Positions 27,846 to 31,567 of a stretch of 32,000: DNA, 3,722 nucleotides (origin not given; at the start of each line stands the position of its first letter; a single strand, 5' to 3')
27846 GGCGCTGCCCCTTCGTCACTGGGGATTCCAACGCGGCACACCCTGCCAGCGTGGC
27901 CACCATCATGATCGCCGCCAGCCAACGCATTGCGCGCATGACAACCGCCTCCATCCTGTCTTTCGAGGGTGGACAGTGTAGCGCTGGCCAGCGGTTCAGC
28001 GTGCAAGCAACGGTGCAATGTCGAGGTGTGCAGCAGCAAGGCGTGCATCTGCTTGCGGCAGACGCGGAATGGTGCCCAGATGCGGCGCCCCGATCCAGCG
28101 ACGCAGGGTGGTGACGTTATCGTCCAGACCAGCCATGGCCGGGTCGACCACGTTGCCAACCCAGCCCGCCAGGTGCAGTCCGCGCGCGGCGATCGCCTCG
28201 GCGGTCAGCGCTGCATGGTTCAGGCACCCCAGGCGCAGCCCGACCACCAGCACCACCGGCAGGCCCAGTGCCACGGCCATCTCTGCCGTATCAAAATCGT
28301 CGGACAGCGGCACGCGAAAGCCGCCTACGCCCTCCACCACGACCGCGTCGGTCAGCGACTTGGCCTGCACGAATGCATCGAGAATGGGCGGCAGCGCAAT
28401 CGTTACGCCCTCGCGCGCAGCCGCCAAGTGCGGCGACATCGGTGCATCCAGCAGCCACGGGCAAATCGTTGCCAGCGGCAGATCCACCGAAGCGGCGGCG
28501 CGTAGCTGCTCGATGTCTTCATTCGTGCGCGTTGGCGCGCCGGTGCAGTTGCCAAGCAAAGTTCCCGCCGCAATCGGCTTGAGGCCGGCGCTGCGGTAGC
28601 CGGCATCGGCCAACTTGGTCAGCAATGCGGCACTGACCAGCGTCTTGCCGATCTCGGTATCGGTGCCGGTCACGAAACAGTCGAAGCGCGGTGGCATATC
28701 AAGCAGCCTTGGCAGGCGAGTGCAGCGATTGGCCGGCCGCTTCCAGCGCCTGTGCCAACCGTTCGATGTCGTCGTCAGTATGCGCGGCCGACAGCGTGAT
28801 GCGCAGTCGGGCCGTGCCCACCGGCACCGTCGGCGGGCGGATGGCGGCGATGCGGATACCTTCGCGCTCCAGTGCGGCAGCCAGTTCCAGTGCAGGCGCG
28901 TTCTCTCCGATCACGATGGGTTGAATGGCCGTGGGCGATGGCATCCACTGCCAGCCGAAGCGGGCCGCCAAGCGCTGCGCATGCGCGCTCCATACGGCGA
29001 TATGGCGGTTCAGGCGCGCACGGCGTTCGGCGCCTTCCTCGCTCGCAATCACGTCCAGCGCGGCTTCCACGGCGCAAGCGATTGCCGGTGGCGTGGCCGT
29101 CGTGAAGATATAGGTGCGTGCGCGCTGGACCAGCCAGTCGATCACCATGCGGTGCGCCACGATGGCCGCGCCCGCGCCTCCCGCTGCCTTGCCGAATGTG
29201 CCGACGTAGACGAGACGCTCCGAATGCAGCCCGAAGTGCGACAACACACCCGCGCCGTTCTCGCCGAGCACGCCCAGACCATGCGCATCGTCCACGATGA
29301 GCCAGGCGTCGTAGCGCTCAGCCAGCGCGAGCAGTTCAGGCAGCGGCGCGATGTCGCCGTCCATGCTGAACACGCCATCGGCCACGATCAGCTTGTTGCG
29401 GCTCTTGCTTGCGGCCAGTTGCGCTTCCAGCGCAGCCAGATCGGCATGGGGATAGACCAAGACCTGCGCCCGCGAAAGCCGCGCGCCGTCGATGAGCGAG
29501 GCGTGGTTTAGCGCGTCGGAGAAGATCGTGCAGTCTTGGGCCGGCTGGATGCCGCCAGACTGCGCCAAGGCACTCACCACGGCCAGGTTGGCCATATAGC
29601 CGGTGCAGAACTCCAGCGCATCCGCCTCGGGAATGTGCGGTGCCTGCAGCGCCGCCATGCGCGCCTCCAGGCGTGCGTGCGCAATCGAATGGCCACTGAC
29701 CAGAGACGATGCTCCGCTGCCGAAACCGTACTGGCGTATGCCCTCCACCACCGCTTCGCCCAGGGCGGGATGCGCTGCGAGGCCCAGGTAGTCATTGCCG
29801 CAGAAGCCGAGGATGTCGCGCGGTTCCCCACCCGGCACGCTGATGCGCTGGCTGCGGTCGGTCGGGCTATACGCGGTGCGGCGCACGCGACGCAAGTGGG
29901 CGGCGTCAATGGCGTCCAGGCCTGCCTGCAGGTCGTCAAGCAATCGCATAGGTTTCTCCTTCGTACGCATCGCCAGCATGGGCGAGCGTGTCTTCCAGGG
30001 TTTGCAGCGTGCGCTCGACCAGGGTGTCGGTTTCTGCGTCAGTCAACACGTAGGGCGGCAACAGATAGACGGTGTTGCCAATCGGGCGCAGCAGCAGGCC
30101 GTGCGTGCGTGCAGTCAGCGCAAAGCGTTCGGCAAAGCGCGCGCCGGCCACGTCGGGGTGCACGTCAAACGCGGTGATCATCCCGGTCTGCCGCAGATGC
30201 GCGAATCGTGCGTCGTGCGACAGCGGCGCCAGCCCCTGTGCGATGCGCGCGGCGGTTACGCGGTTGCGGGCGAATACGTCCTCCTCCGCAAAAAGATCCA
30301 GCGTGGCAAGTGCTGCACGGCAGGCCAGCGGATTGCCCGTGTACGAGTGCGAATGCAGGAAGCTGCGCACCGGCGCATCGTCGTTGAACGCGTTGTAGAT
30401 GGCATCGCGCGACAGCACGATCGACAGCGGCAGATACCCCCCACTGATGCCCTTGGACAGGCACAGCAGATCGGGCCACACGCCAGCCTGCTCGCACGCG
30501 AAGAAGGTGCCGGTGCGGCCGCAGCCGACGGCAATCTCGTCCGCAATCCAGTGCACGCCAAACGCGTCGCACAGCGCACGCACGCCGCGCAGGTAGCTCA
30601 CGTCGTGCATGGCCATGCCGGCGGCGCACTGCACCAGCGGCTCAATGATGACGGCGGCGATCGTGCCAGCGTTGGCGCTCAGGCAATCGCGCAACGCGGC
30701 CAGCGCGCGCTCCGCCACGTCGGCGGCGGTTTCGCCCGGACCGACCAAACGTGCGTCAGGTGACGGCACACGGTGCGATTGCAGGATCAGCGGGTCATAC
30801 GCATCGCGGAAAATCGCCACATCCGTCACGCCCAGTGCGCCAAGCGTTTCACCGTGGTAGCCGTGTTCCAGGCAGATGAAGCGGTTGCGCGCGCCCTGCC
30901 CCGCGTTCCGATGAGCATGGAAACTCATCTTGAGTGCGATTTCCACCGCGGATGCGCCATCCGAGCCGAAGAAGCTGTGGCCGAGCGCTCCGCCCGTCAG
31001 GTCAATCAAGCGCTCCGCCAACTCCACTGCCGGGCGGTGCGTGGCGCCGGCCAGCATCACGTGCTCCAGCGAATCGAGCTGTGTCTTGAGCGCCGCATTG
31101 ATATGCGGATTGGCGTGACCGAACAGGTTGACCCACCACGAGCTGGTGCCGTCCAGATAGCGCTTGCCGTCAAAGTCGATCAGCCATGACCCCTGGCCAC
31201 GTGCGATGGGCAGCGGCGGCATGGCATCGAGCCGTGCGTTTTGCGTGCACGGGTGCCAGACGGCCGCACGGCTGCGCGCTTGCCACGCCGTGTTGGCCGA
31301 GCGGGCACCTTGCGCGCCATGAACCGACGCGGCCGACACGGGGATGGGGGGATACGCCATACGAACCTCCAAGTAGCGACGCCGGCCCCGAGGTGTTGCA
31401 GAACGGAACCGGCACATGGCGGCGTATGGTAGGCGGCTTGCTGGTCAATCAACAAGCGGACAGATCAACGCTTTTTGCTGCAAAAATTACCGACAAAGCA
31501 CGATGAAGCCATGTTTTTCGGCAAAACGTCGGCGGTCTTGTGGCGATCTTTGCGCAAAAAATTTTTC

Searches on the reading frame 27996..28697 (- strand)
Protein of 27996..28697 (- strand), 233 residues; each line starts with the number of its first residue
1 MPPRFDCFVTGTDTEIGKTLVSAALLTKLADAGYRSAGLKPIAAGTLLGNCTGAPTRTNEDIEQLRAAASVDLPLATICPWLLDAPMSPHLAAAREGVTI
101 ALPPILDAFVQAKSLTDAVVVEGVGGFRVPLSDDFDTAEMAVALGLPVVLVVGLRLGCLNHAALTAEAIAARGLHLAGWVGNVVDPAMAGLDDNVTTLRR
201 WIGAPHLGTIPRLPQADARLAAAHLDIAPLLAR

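Call 58: search_protein_families(library=pfam, proteins=[window:27996-28697:-], max_evalue=0.001)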
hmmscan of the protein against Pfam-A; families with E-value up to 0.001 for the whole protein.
window:27996-28697:- (233 aa): 2 families
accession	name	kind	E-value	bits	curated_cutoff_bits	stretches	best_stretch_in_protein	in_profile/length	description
PF13500.12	AAA_26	-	3.3e-38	132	27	1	8-217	4-195/198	AAA domain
PF01656.29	CbiA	-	1.5e-09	38.3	25.4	1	8-215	2-114/125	CobQ/CobB/MinD/ParA nucleotide binding domain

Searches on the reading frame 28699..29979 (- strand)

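Call 58: search_protein_families(library=pfam, proteins=[window:28699-29979:-], max_evalue=0.001)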
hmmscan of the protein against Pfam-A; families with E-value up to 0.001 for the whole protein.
window:28699-29979:- (426 aa): 1 family
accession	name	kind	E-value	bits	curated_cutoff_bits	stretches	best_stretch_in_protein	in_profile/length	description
PF00155.27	Aminotran_1_2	-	1.2e-54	186.4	19.7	1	55-412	2-361/361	Aminotransferase class I and II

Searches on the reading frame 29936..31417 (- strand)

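Call 58: search_protein_families(library=pfam, proteins=[window:29936-31417:-], max_evalue=0.001)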
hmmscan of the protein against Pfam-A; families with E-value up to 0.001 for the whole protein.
window:29936-31417:- (493 aa): 1 family
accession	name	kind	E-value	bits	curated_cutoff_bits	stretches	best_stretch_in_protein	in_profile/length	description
PF00202.27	Aminotran_3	-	5.2e-97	325.5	30.5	1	66-470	8-399/403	Aminotransferase class-III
